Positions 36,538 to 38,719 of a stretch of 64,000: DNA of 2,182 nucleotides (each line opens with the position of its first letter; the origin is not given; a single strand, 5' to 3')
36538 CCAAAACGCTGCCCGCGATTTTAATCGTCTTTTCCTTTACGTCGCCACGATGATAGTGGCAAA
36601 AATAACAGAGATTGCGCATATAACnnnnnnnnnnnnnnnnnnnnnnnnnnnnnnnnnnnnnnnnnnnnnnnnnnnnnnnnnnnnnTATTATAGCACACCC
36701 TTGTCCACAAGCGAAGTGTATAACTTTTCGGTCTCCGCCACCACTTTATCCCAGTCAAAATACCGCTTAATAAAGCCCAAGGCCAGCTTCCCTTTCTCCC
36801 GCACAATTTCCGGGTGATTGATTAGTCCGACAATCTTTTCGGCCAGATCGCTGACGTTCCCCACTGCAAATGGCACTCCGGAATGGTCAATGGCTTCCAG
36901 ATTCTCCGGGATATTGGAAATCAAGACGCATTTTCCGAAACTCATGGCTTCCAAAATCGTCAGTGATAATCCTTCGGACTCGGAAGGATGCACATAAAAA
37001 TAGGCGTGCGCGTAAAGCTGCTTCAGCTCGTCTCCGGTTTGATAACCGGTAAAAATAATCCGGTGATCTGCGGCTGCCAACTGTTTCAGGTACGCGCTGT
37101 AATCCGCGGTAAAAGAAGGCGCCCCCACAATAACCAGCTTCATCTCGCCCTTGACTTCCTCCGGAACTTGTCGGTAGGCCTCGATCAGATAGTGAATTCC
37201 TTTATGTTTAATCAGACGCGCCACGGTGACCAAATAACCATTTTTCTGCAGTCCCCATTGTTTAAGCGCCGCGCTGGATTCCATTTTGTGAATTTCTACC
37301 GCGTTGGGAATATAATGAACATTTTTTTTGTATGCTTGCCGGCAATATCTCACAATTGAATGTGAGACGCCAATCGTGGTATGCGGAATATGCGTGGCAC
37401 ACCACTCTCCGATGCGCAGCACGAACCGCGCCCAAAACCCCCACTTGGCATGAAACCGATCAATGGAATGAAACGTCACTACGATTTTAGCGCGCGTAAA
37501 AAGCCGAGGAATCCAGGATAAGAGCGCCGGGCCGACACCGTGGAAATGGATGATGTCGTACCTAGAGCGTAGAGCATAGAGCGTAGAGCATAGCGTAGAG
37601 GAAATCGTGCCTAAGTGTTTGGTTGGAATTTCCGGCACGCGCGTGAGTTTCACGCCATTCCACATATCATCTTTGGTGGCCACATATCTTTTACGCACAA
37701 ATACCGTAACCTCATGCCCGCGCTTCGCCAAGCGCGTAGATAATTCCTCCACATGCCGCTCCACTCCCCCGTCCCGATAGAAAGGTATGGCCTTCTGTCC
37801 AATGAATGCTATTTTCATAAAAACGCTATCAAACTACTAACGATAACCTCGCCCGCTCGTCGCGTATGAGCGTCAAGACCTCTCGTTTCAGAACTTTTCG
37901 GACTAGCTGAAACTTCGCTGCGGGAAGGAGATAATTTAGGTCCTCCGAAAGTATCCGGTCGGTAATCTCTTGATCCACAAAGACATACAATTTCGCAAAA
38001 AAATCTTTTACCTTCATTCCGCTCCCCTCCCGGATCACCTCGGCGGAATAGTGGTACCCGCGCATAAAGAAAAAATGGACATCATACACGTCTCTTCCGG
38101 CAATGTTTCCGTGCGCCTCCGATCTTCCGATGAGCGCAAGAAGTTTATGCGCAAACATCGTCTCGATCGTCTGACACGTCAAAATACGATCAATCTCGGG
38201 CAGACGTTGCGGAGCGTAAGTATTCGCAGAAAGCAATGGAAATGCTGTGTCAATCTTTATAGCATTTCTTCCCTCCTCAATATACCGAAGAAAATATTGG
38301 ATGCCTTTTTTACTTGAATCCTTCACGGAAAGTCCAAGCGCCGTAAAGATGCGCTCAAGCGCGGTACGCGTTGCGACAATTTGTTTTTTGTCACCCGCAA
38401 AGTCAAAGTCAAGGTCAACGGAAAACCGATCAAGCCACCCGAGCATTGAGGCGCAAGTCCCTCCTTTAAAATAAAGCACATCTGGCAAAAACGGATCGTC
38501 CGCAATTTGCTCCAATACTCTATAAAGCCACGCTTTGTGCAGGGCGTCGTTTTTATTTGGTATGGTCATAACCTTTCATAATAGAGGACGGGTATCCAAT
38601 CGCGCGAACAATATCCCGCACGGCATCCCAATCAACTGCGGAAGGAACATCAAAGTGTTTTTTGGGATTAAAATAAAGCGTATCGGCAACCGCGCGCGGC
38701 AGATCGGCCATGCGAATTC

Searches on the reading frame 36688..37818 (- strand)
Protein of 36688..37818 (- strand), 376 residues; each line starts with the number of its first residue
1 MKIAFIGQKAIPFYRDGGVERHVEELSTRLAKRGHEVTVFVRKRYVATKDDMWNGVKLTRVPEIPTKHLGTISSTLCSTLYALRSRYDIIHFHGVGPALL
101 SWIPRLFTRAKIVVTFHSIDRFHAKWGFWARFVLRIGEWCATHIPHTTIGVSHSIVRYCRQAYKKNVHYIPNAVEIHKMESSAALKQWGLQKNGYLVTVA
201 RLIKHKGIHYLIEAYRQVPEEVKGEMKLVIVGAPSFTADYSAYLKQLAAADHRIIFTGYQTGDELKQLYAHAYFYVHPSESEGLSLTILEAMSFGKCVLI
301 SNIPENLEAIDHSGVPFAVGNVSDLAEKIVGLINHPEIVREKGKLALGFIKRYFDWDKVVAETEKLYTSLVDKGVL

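Call 12: search_protein_families(library=pfam, proteins=[window:36688-37818:-], max_evalue=0.01)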
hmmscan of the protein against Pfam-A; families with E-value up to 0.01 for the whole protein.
window:36688-37818:- (376 aa): 8 families
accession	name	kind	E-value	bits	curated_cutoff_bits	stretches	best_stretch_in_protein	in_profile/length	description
PF00534.26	Glycos_transf_1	-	2.5e-28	99.2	26.4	1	190-337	11-160/172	Glycosyl transferases group 1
PF13692.12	Glyco_trans_1_4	-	2.1e-26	93.3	27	1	195-334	3-141/142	Glycosyl transferases group 1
PF13439.12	Glyco_transf_4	-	1e-24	87.9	28.5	1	17-176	2-168/170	Glycosyltransferase Family 4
PF13579.12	Glyco_trans_4_4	-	7.1e-19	69.1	29.7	1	17-172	1-157/158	Glycosyl transferase 4-like domain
PF20706.3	GT4-conflict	-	2.4e-11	43.7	26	1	191-302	195-312/385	Family 4 Glycosyltransferase in conflict systems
PF08323.17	Glyco_transf_5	-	1.5e-06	28.5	22.7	1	2-46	1-45/239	Starch synthase catalytic domain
PF13477.12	Glyco_trans_4_2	-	3.3e-05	24.5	23.4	1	20-123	10-113/139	Glycosyl transferase 4-like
PF13524.12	Glyco_trans_1_2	-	7.7e-05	23.1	25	1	224-362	13-141/144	Glycosyl transferase-like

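Call 16: search_protein_families(library=ncbifam, proteins=[window:36688-37818:-], max_evalue=0.01)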
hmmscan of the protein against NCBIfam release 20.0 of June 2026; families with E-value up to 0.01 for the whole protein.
window:36688-37818:- (376 aa): 42 families (the best 25 are shown)
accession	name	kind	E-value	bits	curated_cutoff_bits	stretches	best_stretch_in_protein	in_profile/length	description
TIGR04047.1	MSMEG_0565_glyc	hypoth_equivalog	1.6e-22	80.1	259.85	1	17-367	13-371/373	MSMEG_0565 family glycosyltransferase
TIGR02149.1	glgA_Coryne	subfamily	1.2e-19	70.7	302.4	1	16-370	15-390/391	glycogen synthase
TIGR03999.1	thiol_BshA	equivalog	2.6e-18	66.1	273.7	1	24-371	19-374/375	N-acetyl-alpha-D-glucosaminyl L-malate synthase BshA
NF038295.1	EPS_HpsP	equivalog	1.3e-17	63.9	550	1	169-370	180-387/388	hormogonium polysaccharide biosynthesis glycosyltransferase HpsP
TIGR04063.1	stp3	hypoth_equivalog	1.8e-17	63.3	442.05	1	160-371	175-396/397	TIGR04063 family PEP-CTERM/XrtA system glycosyltransferase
TIGR03088.1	stp2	hypoth_equivalog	2.3e-17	63.1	409.05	1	148-369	140-372/374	TIGR03088 family PEP-CTERM/XrtA system glycosyltransferase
NF038229.1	Glyco4_Geo_Pelo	equivalog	4.1e-17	62.2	400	1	161-371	129-337/338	GPMC system family 4 glycosyltransferase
TIGR04157.1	glyco_rSAM_CFB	subfamily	6.7e-17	61.6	400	1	163-302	191-331/406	TIGR04157 family glycosyltransferase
NF041876.1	EPS_EpsE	equivalog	6.2e-15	55.3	400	1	157-355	178-381/389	exopolysaccharide biosynthesis GT4 family glycosyltransferase EpsE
NF046071.1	B1-4RhmsylTfaseCps2T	equivalog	8e-14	51.3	500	1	94-367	102-384/384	beta 1-4 rhamnosyltransferase Cps2T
TIGR02095.1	glgA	subfamily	1.5e-12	47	328.45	1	180-300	278-397/477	glycogen/starch synthase, ADP-glucose type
TIGR03449.1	mycothiol_MshA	equivalog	1.8e-12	46.9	462.5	1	172-371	195-404/406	D-inositol-3-phosphate glycosyltransferase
NF041010.1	glycosy_Agl16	equivalog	4.5e-11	42.2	575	1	16-370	14-351/352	glycosylation protein Agl16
NF038255.1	exopoly_VpsD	equivalog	5.1e-11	42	300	1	87-371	102-380/381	VpsD family glycosyltransferase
NF047880.1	glyco_SdgA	exception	9.7e-11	40.9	800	1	166-352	292-473/488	serine-aspartate repeat adhesin O-glycosyltransferase SdgA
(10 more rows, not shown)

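Call 17: find_encoding_contigs(protein=window:36688-37818:-, flank=10000, max_places=10)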
Protein window:36688-37818:- (376 aa): 4 contigs read that carry it; 3 places shown.
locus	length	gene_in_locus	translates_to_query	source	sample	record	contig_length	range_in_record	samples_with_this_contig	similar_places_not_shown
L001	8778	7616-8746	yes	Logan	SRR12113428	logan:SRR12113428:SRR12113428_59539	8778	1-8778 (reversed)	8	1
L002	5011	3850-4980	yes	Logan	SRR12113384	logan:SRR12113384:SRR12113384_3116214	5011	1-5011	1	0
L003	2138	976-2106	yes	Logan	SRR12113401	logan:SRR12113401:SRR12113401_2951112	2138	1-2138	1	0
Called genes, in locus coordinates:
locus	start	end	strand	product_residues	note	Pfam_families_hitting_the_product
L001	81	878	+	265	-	-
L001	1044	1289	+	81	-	-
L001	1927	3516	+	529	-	-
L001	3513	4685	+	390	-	-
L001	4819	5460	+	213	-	-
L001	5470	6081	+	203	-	-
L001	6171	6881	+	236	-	-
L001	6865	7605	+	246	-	PF08843:AbiEii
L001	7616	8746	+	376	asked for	PF08323:Glyco_transf_5 (faint), PF13439:Glyco_transf_4, PF13579:Glyco_trans_4_4, PF20706:GT4-conflict, PF00534:Glycos_transf_1, PF13692:Glyco_trans_1_4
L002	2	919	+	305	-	?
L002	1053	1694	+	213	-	-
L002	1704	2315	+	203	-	-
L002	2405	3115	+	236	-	-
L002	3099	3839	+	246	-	PF08843:AbiEii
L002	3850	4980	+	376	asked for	PF08323:Glyco_transf_5 (faint), PF13439:Glyco_transf_4, PF13579:Glyco_trans_4_4, PF20706:GT4-conflict, PF00534:Glycos_transf_1, PF13692:Glyco_trans_1_4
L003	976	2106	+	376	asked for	PF08323:Glyco_transf_5 (faint), PF13439:Glyco_transf_4, PF13579:Glyco_trans_4_4, PF20706:GT4-conflict, PF00534:Glycos_transf_1, PF13692:Glyco_trans_1_4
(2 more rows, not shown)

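Call 18: find_homologous_proteins(query=window:36688-37818:-, max_evalue=1e-30)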
Query window:36688-37818:- (376 aa): 2589 proteins with E <= 1e-30 among 6020 candidates; the best 120 are listed.
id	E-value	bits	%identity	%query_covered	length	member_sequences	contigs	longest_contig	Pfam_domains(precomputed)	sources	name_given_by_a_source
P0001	2.7e-254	861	100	100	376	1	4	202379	PF00534.27,PF13579.13,PF08323.18,PF13439.13,PF20706.4,PF13692.13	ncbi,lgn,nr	ncbi:glycosyltransferase family 4 protein [Candidatus Uhrbacteria bacterium]|nr:glycosyltransferase 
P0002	6.6e-197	672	77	100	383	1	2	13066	PF00534.27,PF13579.13,PF08323.18,PF13439.13,PF20706.4,PF13692.13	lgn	-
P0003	2.1e-193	660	77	99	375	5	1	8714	PF00534.27,PF13579.13,PF08323.18,PF13524.13,PF13439.13,PF20706.4,PF13692.13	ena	-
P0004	2.9e-193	660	76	99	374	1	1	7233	PF00534.27,PF13579.13,PF08323.18,PF13524.13,PF13439.13,PF20706.4,PF13692.13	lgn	-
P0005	3.1e-190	650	73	99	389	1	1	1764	PF00534.27,PF13579.13,PF13439.13,PF20706.4,PF13692.13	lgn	-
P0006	2.4e-188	644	73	99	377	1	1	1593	PF00534.27,PF13579.13,PF13439.13,PF20706.4,PF13692.13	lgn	-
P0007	3.9e-188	643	72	98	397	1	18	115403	PF00534.27,PF13579.13,PF13524.13,PF13439.13,PF20706.4,PF13692.13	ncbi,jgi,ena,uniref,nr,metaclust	ncbi:hypothetical protein A3B21_03500 [Candidatus Uhrbacteria bacterium RIFCSPLOWO2_01_FULL_47_24]|u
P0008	4.9e-188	643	73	100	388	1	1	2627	PF00534.27,PF13579.13,PF08323.18,PF13439.13,PF20706.4,PF13692.13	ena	-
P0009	1.7e-186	638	72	99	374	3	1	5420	PF00534.27,PF13477.13,PF13579.13,PF08323.18,PF13439.13,PF20706.4,PF13692.13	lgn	-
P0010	1.4e-184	631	72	100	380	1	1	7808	PF00534.27,PF13477.13,PF13579.13,PF08323.18,PF13439.13,PF20706.4,PF13692.13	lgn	-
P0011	2.4e-183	627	72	99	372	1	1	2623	PF00534.27,PF13579.13,PF08323.18,PF13439.13,PF20706.4,PF13692.13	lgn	-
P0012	8.0e-183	626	72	98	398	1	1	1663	PF00534.27,PF13579.13,PF13439.13,PF20706.4,PF13692.13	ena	-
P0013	1.9e-181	621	71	98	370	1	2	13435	PF00534.27,PF13579.13,PF08323.18,PF13524.13,PF13439.13,PF20706.4,PF13692.13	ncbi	-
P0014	7.7e-181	619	71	98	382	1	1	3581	PF00534.27,PF13579.13,PF13524.13,PF13439.13,PF20706.4,PF13692.13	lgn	-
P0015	5.9e-180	616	72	98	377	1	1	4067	PF00534.27,PF13579.13,PF08323.18,PF13439.13,PF20706.4,PF13692.13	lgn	-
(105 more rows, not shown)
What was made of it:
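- On HFIR / one-sided homologous import scar: The nearest GT4 is 77% identical (call 18).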

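Call 19: find_related_loci(query=window:36688-37818:-, collection=genome_contigs, flank=10000)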
Query window:36688-37818:- (376 aa) in genome_contigs; peptide patterns used: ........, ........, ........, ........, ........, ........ (x = any residue, [..] = any of these).
113 stretches matched a pattern; 28 encode a relative of the query (tblastn E <= 1e-3); 28 distinct loci.
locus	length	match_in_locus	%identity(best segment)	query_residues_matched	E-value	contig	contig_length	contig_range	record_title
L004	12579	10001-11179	72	1-370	0e+0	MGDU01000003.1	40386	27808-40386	MAG: Candidatus Uhrbacteria bacterium RIFCSPHIGHO2_02_FULL_46_47 rifcsphigho2_02_scaffold_1292, whole genome shotgun seq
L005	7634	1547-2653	72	1-369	0e+0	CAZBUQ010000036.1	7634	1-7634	MAG TPA_asm: uncultured Gammaproteobacteria bacterium isolate binchicken_co38_1207 genome assembly, contig: NODE_20385_l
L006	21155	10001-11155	70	1-371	0e+0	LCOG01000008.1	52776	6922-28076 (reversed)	MAG: Parcubacteria group bacterium GW2011_GWA2_47_26 UX98_C0008, whole genome shotgun sequence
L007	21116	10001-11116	65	1-371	2e-170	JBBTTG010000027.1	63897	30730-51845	MAG: Patescibacteria group bacterium isolate H32-bin131_1 H32_bin131_1_000000000027, whole genome shotgun sequence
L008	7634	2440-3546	53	1-370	3e-125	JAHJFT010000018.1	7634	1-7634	MAG: Patescibacteria group bacterium isolate Modern_marine_glass_biofilm.mb.42 Modern_marine_glas.mb.42_k141_155806, who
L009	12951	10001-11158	49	1-370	2e-121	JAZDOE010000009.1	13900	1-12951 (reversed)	MAG: Candidatus Falkowbacteria bacterium isolate MEGAHIT-group-0.750 k141_13150112, whole genome shotgun sequence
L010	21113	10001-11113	47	1-369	6e-108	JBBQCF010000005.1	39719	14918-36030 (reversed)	MAG: Candidatus Moraniibacteriota bacterium isolate Co_metawrap_1272 Cmw_1272_k141_28591751_length_39719_cov_13.9987, wh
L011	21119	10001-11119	44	1-371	3e-106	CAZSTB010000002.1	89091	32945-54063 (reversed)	MAG TPA_asm: uncultured Bdellovibrionales bacterium isolate SRP011637_co1_57 genome assembly, contig: NODE_33_length_890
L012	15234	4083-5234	45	1-371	1e-105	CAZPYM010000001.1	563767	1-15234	MAG TPA_asm: uncultured Gammaproteobacteria bacterium isolate SRP178699_co1_170 genome assembly, contig: NODE_1_length_5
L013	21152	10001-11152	45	1-371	1e-105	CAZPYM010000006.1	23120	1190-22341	MAG TPA_asm: uncultured Gammaproteobacteria bacterium isolate SRP178699_co1_170 genome assembly, contig: NODE_2589_lengt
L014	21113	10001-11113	45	1-370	2e-102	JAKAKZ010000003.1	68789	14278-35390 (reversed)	MAG: bacterium isolate WY5.bin104 NODE_595_length_68789_cov_1.990766, whole genome shotgun sequence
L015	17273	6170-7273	45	1-369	1e-100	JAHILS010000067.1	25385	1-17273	MAG: Patescibacteria group bacterium isolate KR13_N2.mb.36 KR13_N2.mb.36_k141_342762, whole genome shotgun sequence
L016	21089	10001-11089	39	1-367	1e-81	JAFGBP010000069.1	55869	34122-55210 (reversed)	MAG: Candidatus Woesearchaeota archaeon isolate Zod_Metabat.1039 k87_13082593, whole genome shotgun sequence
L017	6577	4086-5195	33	1-373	1e-56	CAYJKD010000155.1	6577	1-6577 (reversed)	MAG TPA_asm: uncultured Lachnospiraceae bacterium isolate ERP123703_co2_2 genome assembly, contig: NODE_8831_length_6577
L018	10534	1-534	38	193-373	3e-33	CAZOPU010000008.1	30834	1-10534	MAG TPA_asm: uncultured Methanosarcinales archaeon isolate SRP167436_co1_361 genome assembly, contig: NODE_2107_length_3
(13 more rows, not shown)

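Call 25: find_encoding_contigs(protein=P0002, flank=10000, max_places=4)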
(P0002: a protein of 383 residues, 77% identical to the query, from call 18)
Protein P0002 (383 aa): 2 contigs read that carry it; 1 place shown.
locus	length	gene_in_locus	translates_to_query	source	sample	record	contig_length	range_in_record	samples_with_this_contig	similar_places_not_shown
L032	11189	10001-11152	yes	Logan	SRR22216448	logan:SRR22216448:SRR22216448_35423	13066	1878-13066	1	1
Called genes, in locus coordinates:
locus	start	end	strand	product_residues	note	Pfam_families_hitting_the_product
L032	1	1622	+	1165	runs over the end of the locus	?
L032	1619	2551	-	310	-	PF13354:Beta-lactamase2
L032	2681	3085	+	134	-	-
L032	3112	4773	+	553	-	-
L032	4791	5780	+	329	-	PF00512:HisKA (weak), PF02518:HATPase_c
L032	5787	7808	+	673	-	-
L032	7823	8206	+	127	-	PF00072:Response_reg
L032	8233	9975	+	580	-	PF19077:Big_13 (weak)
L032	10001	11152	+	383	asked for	PF08323:Glyco_transf_5 (faint), PF13439:Glyco_transf_4, PF13579:Glyco_trans_4_4, PF20706:GT4-conflict, PF00534:Glycos_transf_1, PF13692:Glyco_trans_1_4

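Call 26: find_encoding_contigs(protein=P0003, flank=10000, max_places=4)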
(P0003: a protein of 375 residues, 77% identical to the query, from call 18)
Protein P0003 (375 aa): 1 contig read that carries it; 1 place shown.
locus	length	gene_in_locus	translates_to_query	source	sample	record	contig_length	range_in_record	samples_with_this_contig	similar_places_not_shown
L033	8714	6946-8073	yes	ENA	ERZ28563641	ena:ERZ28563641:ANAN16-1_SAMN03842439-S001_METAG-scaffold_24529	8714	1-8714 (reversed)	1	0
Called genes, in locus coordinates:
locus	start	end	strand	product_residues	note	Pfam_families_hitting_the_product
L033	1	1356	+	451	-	?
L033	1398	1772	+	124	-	PF05635:23S_rRNA_IVP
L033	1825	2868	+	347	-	PF02449:Glyco_hydro_42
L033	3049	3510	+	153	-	-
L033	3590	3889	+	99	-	-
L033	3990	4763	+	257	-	-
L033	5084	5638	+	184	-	-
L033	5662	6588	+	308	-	-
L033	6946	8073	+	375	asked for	PF08323:Glyco_transf_5 (faint), PF13439:Glyco_transf_4, PF13579:Glyco_trans_4_4, PF20706:GT4-conflict, PF13524:Glyco_trans_1_2 (faint), PF00534:Glycos_transf_1, PF13692:Glyco_trans_1_4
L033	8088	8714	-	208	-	?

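Call 27: find_encoding_contigs(protein=P0004, flank=10000, max_places=4)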
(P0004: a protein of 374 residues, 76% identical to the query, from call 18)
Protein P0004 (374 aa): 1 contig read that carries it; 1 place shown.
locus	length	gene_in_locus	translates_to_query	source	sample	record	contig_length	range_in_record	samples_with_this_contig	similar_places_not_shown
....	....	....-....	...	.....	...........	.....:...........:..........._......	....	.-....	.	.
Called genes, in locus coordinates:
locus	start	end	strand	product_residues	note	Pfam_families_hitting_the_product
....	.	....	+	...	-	?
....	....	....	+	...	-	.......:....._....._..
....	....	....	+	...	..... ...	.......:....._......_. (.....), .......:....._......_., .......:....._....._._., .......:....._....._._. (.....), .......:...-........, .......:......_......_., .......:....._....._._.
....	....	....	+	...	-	-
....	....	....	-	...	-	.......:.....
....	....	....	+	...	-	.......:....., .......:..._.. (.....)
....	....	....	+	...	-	-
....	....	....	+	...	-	-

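Call 55: find_related_loci(query=window:36688-37818:-, collection=metagenome_contigs, flank=10000)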
Query window:36688-37818:- (376 aa) in metagenome_contigs; peptide patterns used: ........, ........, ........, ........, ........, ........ (x = any residue, [..] = any of these).
313 stretches matched a pattern; 59 encode a relative of the query (tblastn E <= 1e-3); 59 distinct loci.
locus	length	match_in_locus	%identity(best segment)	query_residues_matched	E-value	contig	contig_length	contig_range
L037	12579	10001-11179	72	1-370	0e+0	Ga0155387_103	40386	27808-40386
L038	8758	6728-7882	70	1-371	0e+0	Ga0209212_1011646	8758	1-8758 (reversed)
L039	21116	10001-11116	70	1-372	0e+0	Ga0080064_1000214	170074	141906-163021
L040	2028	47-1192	69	1-376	0e+0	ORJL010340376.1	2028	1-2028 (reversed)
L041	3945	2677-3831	68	1-373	0e+0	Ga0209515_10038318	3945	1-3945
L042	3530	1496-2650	68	1-373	0e+0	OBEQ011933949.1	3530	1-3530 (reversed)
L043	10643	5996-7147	45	1-371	1e-105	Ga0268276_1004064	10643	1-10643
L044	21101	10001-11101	47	1-369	3e-105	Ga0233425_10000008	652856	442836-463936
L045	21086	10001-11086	42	1-371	8e-88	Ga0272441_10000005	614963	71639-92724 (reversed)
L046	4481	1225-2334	40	1-371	4e-86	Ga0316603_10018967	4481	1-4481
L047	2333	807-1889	41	1-371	1e-87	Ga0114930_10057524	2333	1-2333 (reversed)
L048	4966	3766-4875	39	1-371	9e-84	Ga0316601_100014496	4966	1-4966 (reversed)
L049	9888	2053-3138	39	1-367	9e-82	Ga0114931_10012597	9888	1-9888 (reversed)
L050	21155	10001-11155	70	1-371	0e+0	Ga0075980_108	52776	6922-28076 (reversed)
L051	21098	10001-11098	39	1-372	1e-77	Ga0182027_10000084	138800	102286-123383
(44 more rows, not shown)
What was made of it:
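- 36688..37818 (-): Intact GT4 glycosyltransferase, 376 aa. It is a conserved single-copy gene of Uhrbacteria and other Patescibacteria. Pfam Glyco_transf_4 + Glycos_transf_1 (call 12); 2589 homologs, next best 77% identity (call 18); orthologous loci (calls 19, 55)
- On HFIR / one-sided homologous import scar: Both large-collection scans were spent (calls 19, 55).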

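Call 59: search_protein_families(library=padloc, proteins=[window:36688-37818:-], max_evalue=0.01)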
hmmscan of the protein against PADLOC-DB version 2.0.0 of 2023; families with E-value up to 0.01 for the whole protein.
window:36688-37818:- (376 aa): 0 families

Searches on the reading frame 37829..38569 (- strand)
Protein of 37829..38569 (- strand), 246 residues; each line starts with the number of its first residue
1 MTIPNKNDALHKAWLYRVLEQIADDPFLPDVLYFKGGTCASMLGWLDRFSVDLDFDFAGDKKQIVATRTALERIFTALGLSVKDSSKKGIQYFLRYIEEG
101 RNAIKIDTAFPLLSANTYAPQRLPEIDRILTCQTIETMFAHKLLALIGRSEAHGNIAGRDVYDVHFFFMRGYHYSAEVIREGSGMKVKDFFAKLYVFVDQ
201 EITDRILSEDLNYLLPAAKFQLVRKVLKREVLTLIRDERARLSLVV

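Call 12: search_protein_families(library=pfam, proteins=[window:37829-38569:-], max_evalue=0.01)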
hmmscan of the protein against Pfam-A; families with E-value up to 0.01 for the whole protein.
window:37829-38569:- (246 aa): 1 family
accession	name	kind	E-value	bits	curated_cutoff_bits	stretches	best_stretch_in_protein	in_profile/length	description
PF08843.17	AbiEii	-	7.2e-20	72.4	22.5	1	17-207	1-212/238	Nucleotidyl transferase AbiEii toxin, Type IV TA system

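Call 16: search_protein_families(library=ncbifam, proteins=[window:37829-38569:-], max_evalue=0.01)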
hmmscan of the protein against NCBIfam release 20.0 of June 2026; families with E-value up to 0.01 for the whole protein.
window:37829-38569:- (246 aa): 0 families

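Call 59: search_protein_families(library=padloc, proteins=[window:37829-38569:-], max_evalue=0.01)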
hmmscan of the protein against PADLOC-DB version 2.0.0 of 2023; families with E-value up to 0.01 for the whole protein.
window:37829-38569:- (246 aa): 20 families
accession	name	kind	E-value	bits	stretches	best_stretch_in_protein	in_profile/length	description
PDLC02324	AbiEii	-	2.2e-26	91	1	10-236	5-222/231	AbiEii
PDLC02305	AbiEii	-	1.2e-14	52.3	1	14-168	27-191/306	AbiEii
PDLC02293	AbiEii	-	8.3e-14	49.7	2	104-181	132-204/270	AbiEii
PDLC02307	AbiEii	-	2.9e-13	48.1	1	9-209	6-184/219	AbiEii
PDLC02304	AbiEii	-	2.3e-11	42.1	1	17-169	29-189/260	AbiEii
PDLC02330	AbiEii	-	4.5e-10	37.6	1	17-214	13-211/219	AbiEii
PDLC02313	AbiEii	-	2.2e-09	35.2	1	14-86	27-99/254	AbiEii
PDLC02323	AbiEii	-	5e-09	34.1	1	30-83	38-90/248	AbiEii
PDLC02296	AbiEii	-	1.2e-08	32.5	2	122-182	157-212/282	AbiEii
PDLC02328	AbiEii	-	2e-08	32.4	1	30-208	13-180/203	AbiEii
PDLC02292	AbiEii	-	5.1e-08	31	1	14-79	33-95/283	AbiEii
PDLC02321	AbiEii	-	4.9e-07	27.7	1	15-74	28-83/296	AbiEii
PDLC02322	AbiEii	-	9.7e-06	23.2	1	14-79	35-98/324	AbiEii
PDLC02294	AbiEii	-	1.6e-05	22.9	1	15-168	28-186/260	AbiEii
PDLC02318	AbiEii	-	3.8e-05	21.2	1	18-96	29-107/280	AbiEii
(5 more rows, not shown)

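Call 81: find_related_loci(query=window:37829-38569:-, collection=viral_contigs, flank=8000)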
Query window:37829-38569:- (246 aa) in viral_contigs; peptide patterns used: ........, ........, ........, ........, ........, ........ (x = any residue, [..] = any of these).
1 stretches matched a pattern, but none encodes a relative of the query by tblastn (E <= 1e-3).
